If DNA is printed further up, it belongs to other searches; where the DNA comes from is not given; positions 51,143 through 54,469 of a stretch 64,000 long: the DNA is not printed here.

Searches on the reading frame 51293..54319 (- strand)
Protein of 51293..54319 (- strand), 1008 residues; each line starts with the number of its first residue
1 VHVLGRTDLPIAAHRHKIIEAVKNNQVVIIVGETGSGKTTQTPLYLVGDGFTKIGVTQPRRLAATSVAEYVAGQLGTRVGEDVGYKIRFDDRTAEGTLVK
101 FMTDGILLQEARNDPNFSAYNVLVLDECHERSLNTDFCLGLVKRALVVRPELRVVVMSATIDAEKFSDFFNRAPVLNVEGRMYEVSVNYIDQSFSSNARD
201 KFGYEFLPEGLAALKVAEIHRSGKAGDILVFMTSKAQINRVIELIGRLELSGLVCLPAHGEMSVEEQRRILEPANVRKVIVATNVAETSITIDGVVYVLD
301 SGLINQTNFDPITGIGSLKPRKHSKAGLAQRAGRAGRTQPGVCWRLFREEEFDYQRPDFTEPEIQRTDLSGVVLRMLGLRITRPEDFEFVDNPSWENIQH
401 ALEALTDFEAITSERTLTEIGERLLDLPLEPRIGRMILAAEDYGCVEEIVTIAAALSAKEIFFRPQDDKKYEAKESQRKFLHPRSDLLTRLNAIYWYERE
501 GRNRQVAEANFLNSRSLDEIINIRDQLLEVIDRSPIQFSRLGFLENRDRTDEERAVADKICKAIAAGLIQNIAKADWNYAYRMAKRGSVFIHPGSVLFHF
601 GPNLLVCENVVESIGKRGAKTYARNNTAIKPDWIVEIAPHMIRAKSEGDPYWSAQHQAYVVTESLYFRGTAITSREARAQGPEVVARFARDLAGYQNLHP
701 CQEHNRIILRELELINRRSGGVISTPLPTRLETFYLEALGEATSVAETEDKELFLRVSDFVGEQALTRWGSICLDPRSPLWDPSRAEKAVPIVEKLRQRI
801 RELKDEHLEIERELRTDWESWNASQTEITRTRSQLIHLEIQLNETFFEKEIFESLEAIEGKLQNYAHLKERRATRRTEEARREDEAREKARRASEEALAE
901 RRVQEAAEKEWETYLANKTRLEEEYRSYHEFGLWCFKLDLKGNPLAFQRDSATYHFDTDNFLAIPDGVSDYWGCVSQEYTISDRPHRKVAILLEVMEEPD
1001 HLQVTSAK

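Call 9: search_protein_families(library=pfam, proteins=[window:51293-54319:-], max_evalue=0.01)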
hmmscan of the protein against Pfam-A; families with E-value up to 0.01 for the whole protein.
window:51293-54319:- (1008 aa): 7 families
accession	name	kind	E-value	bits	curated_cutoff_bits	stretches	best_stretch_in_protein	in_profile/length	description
PF07717.22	OB_NTP_bind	-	1.9e-16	60.4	29.5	1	560-640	1-82/83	Oligonucleotide/oligosaccharide-binding (OB)-fold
PF21010.2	HA2_C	-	1.2e-14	55.1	21.3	1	430-489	1-76/77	Helicase associated domain (HA2), ratchet-like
PF00271.37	Helicase_C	-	1e-13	52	23.5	1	219-338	9-109/110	Helicase conserved C-terminal domain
PF00270.35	DEAD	-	1.7e-08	34.8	26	1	16-165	5-163/167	DEAD/DEAH box helicase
PF20720.3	nSTAND3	-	0.00039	20.6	27.2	1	16-40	8-32/155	Novel STAND NTPase 3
PF02449.21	Glyco_hydro_42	-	0.00068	19.5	21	1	607-671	49-112/376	Beta-galactosidase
PF13401.12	AAA_22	-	0.0019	19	27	1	24-130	4-95/130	AAA domain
